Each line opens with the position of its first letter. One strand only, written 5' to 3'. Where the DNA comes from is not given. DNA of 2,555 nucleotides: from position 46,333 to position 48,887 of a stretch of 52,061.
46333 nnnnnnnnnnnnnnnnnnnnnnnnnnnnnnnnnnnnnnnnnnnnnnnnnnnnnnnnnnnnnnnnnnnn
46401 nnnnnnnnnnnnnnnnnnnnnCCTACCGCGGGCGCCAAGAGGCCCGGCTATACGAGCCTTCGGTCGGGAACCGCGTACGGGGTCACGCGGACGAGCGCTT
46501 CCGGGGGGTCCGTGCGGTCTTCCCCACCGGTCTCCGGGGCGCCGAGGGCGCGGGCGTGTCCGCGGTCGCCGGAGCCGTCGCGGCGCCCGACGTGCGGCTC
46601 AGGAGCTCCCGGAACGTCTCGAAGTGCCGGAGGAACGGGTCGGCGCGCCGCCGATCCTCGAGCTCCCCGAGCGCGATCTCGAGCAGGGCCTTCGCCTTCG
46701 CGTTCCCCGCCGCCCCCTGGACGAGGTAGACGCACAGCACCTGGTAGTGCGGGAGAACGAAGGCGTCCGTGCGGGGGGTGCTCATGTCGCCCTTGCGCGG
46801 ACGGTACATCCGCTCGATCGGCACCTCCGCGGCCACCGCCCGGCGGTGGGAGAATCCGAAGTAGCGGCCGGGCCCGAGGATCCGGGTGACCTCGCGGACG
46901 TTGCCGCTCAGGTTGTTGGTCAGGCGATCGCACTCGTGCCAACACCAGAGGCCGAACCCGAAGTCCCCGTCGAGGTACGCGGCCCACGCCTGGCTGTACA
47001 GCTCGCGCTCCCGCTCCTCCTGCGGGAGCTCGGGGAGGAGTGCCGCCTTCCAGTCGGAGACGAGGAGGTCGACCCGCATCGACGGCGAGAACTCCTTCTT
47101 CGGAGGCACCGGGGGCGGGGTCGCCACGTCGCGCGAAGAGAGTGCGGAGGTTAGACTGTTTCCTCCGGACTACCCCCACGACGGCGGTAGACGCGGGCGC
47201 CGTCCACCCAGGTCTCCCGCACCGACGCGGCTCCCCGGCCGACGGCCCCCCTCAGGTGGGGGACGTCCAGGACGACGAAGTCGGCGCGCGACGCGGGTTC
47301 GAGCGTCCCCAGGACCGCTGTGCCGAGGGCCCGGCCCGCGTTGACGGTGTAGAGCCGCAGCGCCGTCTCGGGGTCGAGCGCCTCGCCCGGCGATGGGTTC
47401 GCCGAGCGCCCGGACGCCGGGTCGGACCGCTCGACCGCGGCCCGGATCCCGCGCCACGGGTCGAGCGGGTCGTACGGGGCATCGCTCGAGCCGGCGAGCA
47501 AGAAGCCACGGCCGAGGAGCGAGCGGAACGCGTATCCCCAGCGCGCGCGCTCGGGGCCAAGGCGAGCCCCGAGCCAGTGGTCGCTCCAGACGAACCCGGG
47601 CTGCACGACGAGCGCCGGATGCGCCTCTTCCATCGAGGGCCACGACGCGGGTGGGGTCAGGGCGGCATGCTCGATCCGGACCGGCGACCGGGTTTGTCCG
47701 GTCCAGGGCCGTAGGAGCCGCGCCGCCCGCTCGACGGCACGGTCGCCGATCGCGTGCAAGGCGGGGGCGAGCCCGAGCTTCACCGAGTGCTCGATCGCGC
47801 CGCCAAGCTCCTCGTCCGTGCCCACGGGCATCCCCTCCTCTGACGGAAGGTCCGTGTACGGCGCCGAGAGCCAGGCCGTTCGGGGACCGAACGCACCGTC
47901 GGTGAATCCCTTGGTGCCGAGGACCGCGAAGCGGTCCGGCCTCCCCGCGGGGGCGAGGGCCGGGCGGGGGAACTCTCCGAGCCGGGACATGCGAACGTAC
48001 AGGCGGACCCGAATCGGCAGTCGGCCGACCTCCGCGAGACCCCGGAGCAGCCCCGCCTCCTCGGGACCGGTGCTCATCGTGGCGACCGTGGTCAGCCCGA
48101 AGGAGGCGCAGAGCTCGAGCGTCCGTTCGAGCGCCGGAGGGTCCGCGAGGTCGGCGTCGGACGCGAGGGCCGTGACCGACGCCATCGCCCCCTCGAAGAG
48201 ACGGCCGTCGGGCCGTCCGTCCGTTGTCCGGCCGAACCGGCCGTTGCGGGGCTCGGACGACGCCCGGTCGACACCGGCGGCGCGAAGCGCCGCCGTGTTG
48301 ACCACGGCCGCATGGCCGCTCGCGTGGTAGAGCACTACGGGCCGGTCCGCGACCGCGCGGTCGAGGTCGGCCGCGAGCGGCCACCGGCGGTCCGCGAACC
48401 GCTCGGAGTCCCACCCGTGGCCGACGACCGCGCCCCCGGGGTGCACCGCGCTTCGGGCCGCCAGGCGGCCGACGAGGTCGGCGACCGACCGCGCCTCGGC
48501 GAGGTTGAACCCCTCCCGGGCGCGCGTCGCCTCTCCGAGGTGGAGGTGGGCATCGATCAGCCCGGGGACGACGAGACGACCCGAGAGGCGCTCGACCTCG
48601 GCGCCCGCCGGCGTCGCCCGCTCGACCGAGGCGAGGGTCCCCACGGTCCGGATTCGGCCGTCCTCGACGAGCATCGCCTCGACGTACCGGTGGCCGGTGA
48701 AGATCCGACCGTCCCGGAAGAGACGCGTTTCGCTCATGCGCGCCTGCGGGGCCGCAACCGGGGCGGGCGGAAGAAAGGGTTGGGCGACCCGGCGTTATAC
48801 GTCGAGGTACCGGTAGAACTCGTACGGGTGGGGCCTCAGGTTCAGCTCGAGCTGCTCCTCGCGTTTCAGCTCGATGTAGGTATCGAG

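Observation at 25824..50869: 25-kb archaeal amine/polyamine catabolic region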

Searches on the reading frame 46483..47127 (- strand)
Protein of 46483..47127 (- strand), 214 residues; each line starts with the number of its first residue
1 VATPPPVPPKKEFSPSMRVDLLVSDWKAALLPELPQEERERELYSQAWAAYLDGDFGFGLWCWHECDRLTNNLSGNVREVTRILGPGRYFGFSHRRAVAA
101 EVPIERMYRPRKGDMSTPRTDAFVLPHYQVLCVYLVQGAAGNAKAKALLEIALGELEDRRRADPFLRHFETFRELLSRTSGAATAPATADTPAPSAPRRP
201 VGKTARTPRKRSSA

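Call 8: search_protein_families(library=pfam, proteins=[window:46483-47127:-])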
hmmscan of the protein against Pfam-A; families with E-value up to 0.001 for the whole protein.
window:46483-47127:- (214 aa): 0 families

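Call 16: search_protein_families(library=ncbifam, proteins=[window:46483-47127:-], max_evalue=0.00001)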
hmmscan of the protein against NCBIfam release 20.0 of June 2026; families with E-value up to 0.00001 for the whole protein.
window:46483-47127:- (214 aa): 0 families

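Call 73: find_homologous_proteins(query=window:46483-47127:-)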
Query window:46483-47127:- (214 aa): 626 proteins with E <= 0.001 among 1773 candidates; the best 120 are listed.
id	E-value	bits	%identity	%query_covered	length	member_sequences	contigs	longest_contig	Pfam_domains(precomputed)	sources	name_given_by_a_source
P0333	1.3e-125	436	92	97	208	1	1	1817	-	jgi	jgi:hypothetical protein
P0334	2.0e-124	432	95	93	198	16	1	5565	-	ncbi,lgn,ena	-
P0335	1.1e-120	419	93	93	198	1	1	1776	-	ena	-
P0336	4.5e-120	417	92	93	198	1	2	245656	-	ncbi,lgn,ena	-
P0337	2.8e-119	415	92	93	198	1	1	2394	-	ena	-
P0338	1.7e-108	380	84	83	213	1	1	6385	-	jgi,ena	-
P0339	4.1e-107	375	84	83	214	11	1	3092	-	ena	-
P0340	1.1e-106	374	76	100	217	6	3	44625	-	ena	-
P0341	1.3e-106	373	84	85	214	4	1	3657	-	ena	-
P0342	8.3e-106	371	76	98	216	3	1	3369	-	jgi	-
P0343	2.2e-105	369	82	86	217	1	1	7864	-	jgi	jgi:hypothetical protein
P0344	2.7e-105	369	84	83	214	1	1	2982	-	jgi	jgi:hypothetical protein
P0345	4.1e-105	368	76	100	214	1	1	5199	-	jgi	jgi:hypothetical protein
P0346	2.4e-104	366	82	89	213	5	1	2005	-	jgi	jgi:hypothetical protein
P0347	3.0e-104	366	84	84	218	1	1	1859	-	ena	-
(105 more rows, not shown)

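Call 82: predict_structure(alignment_id=A2)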
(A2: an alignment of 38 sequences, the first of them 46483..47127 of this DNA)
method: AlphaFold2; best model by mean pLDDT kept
length: 214 residues; sequences in the alignment: 38
mean_pLDDT: 85.3   pTM: 0.77
mean pLDDT of the five models: 85.3, 84.9, 83.7, 81.8, 73.0
residues with pLDDT >= 90: 142; 70-90: 31; 50-70: 22; < 50: 19
segments of 3 or more residues with pLDDT < 50: 183-200
pLDDT, mean of each block of 10 residues (from residue 1): 82 97 97 94 97 98 95 93 94 97 93 82 93 97 96 79 79 92 47 47 56 60
secondary structure, 60 per line:
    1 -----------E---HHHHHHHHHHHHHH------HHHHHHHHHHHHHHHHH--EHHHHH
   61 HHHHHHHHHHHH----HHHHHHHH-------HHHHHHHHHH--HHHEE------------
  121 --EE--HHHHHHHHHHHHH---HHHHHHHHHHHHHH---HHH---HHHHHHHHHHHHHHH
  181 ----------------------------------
elements in order: H16-29 H36-52 H56-72 H77-84 H92-101 H127-139 H143-156 H166-180

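Call 85: fold_search(model_id=the predicted structure, library=pdb)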
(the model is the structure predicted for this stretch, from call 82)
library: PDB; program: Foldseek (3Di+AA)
matches with E <= 10: 26; with E <= 0.001: 0
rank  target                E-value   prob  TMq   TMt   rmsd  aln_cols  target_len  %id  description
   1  5lcw_S                2.7e+00  0.08  0.21  0.17  15.6       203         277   11  Cryo-EM structure of the Anaphase-promoting complex/Cyclosome, in complex with the Mitotic checkpoint complex (APC/C-M (released 2016-08-10)
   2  7o8d_B                3.7e+00  0.03  0.14  0.19  15.2       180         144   16  diFe-sulerythrin oxidised by H2O2 (released 2021-12-01)
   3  7o8a_A                4.6e+00  0.02  0.12  0.16  16.8       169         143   17  diFe-sulerythrin reduced with Na-dithionite (released 2021-12-01)
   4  4wyv_C                4.8e+00  0.06  0.24  0.25  15.6       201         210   11  Crystal Structure of Human Translin in Open Conformation (released 2014-11-26)
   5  7o9c_A                4.8e+00  0.02  0.13  0.17  14.2       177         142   15  diNi-sulerythrin treated by hydrogen perxoide (released 2021-12-01)
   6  5tka                  5.6e+00  0.07  0.19  0.24  15.0       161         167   12  Structure of the HD-domain phosphohydrolase OxsA (released 2016-11-16)
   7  7o91_A                6.2e+00  0.02  0.13  0.17  15.4       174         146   16  diMn-sulerythrin (released 2021-12-01)
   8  7o8a_B                6.6e+00  0.02  0.13  0.17  14.3       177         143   15  diFe-sulerythrin reduced with Na-dithionite (released 2021-12-01)
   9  7o8d_A                6.6e+00  0.02  0.13  0.17  14.3       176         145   15  diFe-sulerythrin oxidised by H2O2 (released 2021-12-01)
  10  4o46_F                6.9e+00  0.02  0.17  0.17  15.3       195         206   12  14-3-3-gamma in complex with influenza NS1 C-terminal tail phosphorylated at S228 (released 2014-04-30)
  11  2ch7_A                7.3e+00  0.02  0.13  0.09  32.0       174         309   11  Crystal structure of the cytoplasmic domain of a bacterial chemoreceptor from Thermotoga maritima (released 2006-04-18)
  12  6lon_A                8.0e+00  0.04  0.14  0.05  14.2        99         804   11  Crystal structure of HPSG (released 2020-06-24)
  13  5tk7                  8.5e+00  0.08  0.20  0.22  10.2       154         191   12  Structure of the HD-domain phosphohydrolase OxsA with Oxetanocin-A triphosphate bound (released 2016-11-16)
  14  6hjl_E                8.5e+00  0.07  0.17  0.24   7.1        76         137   17  Affimer:BclxL (released 2020-03-18)
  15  5i2a_B                8.5e+00  0.03  0.13  0.04  14.2        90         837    7  1,2-propanediol Dehydration in Roseburia inulinivorans; Structural Basis for Substrate and Enantiomer Selectivity (released 2016-06-01)
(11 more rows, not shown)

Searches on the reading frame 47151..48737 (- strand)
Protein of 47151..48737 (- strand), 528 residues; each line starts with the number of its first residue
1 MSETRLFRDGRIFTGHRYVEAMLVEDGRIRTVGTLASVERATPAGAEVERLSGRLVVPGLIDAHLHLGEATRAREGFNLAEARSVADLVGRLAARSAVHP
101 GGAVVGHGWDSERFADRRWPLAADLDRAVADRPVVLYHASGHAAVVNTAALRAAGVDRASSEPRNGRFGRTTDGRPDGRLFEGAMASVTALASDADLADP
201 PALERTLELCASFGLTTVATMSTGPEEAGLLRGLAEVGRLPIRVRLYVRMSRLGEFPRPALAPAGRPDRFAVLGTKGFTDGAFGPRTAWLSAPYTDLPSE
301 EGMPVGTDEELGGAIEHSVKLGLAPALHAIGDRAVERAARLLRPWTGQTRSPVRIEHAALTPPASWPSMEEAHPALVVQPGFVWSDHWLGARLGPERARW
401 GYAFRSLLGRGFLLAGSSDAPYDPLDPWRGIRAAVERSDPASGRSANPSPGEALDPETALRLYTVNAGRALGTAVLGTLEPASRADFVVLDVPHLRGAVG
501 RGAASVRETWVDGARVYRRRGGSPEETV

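Call 8: search_protein_families(library=pfam, proteins=[window:47151-48737:-])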
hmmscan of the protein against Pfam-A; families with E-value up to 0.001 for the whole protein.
window:47151-48737:- (528 aa): 2 families
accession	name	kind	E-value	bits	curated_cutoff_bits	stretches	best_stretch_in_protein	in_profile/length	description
PF07969.17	Amidohydro_3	-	1.7e-78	265.6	29.7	1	51-517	5-472/472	Amidohydrolase family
PF01979.26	Amidohydro_1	-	7.5e-10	39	25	1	426-513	259-342/345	Amidohydrolase family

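Call 9: search_protein_families(library=ncbifam, proteins=[window:47151-48737:-], max_evalue=1e-10)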
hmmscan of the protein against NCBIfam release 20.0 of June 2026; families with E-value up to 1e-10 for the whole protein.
window:47151-48737:- (528 aa): 2 families
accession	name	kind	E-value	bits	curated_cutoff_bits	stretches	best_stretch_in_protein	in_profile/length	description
NF006679.0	PRK09228.1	subfamily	2.8e-13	49.4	351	0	21-67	33-79/433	guanine deaminase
TIGR02967.1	guan_deamin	equivalog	9.5e-13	47.9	375.4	0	21-68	8-55/401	guanine deaminase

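Call 17: search_solved_structures(query=window:47151-48737:-, max_evalue=0.00001)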
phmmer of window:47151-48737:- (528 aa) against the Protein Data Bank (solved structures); distinct sequences matched with E-value up to 0.00001: 2.
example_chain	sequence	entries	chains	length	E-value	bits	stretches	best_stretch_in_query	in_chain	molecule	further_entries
3icj_A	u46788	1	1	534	1.2e-55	192.9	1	15-496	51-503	uncharacterized metal-dependent hydrolase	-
3igh_X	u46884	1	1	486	1.4e-55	192.7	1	16-493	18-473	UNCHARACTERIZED METAL-DEPENDENT HYDROLASE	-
